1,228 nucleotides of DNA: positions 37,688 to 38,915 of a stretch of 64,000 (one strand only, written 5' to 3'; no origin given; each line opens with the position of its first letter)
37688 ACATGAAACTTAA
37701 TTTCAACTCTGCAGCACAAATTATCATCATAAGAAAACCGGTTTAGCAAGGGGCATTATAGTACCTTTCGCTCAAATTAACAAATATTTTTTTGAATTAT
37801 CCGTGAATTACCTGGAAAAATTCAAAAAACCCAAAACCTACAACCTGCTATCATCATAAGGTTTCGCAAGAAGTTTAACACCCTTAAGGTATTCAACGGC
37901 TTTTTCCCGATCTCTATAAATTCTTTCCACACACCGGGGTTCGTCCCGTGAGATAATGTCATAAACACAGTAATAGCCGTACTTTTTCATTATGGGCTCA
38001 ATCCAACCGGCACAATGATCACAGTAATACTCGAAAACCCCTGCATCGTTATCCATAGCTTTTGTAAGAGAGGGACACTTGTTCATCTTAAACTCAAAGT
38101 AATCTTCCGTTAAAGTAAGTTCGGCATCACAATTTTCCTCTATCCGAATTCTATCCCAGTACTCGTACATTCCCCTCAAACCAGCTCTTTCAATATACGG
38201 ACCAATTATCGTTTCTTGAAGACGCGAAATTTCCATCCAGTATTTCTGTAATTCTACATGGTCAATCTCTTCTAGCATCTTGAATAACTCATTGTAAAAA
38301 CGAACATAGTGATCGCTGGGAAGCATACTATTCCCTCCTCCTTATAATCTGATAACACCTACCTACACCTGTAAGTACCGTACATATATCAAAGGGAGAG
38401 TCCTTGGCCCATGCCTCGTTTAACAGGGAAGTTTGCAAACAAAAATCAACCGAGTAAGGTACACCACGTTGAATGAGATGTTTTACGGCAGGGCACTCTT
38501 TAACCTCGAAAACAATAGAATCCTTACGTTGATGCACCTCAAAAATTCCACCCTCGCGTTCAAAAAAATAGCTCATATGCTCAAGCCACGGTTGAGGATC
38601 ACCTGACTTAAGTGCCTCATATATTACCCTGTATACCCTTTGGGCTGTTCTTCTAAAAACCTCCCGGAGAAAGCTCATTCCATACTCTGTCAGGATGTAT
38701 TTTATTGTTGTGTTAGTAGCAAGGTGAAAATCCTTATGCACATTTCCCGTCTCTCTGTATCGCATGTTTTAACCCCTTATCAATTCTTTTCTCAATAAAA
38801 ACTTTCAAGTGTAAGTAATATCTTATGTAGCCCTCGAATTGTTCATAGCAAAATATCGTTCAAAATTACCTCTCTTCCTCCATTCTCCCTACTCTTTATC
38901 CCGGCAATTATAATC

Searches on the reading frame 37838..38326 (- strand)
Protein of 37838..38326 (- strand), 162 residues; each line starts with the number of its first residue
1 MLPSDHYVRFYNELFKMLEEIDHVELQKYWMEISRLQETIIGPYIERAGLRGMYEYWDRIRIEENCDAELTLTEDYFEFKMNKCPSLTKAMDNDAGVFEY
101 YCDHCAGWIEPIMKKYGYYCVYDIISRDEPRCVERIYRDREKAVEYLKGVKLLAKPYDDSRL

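Call 35: search_protein_families(library=pfam, proteins=[window:37838-38326:-], max_evalue=1)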
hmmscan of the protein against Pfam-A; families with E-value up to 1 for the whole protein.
window:37838-38326:- (162 aa): 0 families

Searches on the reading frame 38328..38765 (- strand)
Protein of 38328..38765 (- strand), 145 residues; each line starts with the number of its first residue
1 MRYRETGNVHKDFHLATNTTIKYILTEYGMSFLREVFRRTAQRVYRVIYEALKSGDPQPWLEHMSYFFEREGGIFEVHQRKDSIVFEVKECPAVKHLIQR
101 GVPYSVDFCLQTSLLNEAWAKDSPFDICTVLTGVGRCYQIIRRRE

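Call 35: search_protein_families(library=pfam, proteins=[window:38328-38765:-], max_evalue=1)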
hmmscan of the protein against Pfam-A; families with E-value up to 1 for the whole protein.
window:38328-38765:- (145 aa): 1 family
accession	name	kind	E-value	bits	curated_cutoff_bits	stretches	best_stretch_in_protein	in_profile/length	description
PF14196.11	ATC_hydrolase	-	0.17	13.2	28.1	1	19-103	15-105/145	L-2-amino-thiazoline-4-carboxylic acid hydrolase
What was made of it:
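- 38328..38765 (-): h145, a small protein with no significant Pfam match (ATC_hydrolase, E 0.17). Call 35.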
